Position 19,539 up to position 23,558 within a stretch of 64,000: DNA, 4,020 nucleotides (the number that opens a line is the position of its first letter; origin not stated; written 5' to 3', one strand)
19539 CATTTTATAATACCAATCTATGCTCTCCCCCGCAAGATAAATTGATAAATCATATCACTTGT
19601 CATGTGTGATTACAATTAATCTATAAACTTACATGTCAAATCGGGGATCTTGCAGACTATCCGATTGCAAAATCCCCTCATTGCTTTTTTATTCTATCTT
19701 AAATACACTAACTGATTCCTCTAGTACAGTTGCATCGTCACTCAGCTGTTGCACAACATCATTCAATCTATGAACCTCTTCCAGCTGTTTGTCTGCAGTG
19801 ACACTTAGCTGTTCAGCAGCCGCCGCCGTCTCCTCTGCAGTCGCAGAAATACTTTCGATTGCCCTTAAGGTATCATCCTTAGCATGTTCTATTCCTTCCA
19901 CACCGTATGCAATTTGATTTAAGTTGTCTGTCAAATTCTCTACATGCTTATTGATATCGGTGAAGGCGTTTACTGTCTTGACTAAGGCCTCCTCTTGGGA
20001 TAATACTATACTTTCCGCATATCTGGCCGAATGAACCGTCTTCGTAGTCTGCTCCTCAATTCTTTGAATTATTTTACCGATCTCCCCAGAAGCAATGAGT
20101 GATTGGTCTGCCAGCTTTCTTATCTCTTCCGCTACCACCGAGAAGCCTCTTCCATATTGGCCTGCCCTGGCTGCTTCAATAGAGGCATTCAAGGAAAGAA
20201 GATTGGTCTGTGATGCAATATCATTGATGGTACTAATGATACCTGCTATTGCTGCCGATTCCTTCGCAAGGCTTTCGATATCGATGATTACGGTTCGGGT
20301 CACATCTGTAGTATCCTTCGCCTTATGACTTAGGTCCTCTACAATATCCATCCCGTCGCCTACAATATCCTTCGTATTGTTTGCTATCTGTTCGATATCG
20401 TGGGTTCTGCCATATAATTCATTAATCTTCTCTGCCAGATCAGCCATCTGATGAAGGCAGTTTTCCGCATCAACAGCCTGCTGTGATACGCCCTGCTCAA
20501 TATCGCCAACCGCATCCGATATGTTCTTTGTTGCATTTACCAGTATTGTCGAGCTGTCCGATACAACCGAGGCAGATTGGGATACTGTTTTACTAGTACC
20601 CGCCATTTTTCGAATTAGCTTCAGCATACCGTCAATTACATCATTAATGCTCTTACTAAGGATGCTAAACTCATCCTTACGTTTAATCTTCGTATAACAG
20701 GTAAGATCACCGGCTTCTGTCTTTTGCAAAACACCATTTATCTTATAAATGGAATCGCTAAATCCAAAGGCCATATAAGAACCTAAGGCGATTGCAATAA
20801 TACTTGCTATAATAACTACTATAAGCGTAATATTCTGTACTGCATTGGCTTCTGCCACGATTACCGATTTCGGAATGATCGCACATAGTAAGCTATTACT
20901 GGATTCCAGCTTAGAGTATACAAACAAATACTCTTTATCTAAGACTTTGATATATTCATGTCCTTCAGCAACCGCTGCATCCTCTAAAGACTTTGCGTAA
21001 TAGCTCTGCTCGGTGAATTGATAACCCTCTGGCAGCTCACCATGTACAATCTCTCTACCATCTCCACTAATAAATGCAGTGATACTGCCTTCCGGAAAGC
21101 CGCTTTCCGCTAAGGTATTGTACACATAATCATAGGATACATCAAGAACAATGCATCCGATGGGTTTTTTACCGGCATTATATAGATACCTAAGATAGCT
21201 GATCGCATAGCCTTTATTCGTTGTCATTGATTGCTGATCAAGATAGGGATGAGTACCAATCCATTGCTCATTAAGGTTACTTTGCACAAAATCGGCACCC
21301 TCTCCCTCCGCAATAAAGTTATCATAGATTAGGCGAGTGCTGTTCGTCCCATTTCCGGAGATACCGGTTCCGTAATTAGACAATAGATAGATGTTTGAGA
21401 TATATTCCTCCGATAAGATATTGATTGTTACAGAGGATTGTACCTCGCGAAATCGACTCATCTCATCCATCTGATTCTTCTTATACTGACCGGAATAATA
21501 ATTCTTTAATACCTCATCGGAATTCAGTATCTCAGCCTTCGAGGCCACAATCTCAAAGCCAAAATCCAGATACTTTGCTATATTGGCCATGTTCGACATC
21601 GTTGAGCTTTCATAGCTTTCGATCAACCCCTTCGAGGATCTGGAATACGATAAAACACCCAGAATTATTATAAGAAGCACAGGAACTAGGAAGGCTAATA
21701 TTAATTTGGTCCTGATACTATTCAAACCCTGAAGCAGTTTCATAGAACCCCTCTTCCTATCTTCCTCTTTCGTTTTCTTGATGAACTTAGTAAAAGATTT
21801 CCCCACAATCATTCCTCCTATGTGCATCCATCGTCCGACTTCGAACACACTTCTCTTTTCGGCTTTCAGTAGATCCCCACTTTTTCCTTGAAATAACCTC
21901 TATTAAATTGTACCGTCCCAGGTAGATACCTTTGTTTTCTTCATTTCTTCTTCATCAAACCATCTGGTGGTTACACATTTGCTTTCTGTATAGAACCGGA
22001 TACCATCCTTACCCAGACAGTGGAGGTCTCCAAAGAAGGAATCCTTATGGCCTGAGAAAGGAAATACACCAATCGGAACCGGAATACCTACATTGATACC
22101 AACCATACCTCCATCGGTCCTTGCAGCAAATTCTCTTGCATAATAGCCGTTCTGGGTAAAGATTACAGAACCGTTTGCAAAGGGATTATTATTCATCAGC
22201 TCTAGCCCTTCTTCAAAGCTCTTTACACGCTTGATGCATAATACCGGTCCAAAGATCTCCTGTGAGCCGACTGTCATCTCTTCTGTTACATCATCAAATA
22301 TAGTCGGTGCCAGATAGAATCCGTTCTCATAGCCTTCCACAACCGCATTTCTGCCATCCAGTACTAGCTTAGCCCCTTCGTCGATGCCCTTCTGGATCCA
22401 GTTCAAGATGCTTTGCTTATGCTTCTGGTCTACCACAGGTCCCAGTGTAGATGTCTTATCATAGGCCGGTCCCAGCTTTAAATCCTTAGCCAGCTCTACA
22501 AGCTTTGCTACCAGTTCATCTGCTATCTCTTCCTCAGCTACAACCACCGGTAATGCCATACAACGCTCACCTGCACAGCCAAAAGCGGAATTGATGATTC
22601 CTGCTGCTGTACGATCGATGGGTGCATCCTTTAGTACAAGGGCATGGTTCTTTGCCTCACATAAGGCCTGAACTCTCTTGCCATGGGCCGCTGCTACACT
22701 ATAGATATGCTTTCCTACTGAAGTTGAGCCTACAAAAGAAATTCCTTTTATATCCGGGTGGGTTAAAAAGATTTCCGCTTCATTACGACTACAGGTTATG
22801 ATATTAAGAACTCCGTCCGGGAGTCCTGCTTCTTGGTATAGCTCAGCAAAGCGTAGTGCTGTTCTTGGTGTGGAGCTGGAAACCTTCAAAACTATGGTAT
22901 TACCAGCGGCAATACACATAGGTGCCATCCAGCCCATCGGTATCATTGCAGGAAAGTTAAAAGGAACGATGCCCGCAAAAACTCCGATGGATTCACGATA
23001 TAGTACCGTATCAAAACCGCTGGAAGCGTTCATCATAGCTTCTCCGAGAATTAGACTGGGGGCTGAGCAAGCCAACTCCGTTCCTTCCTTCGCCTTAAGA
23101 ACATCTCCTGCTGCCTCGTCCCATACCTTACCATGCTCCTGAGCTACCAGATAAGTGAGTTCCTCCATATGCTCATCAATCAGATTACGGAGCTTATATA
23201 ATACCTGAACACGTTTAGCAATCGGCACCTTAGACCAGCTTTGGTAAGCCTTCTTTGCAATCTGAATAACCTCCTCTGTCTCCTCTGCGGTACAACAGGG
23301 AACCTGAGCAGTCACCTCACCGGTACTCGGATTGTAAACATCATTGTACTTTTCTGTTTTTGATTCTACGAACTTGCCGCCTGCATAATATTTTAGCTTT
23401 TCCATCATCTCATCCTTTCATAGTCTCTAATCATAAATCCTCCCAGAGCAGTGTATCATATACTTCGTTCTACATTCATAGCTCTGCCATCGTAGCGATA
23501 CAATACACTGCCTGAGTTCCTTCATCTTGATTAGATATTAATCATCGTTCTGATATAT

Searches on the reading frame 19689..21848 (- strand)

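Call 22: search_protein_families(library=pfam, proteins=[window:19689-21848:-], max_evalue=0.0001)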
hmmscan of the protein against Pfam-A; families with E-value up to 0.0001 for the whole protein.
window:19689-21848:- (719 aa): 2 families
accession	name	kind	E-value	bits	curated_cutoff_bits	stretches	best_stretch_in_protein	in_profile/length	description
PF00015.26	MCPsignal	-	1.2e-34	120.1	34.6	1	502-667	3-168/172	Methyl-accepting chemotaxis protein (MCP) signalling domain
PF02743.24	dCache_1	-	2.6e-12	47.3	45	1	78-316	6-232/240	Cache domain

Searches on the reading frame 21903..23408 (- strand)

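Call 22: search_protein_families(library=pfam, proteins=[window:21903-23408:-], max_evalue=0.0001)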
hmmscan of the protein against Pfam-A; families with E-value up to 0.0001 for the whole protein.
window:21903-23408:- (501 aa): 1 family
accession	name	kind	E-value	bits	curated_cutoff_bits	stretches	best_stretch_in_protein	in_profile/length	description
PF00171.27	Aldedh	-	6.5e-139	463.9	23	1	13-479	1-461/461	Aldehyde dehydrogenase family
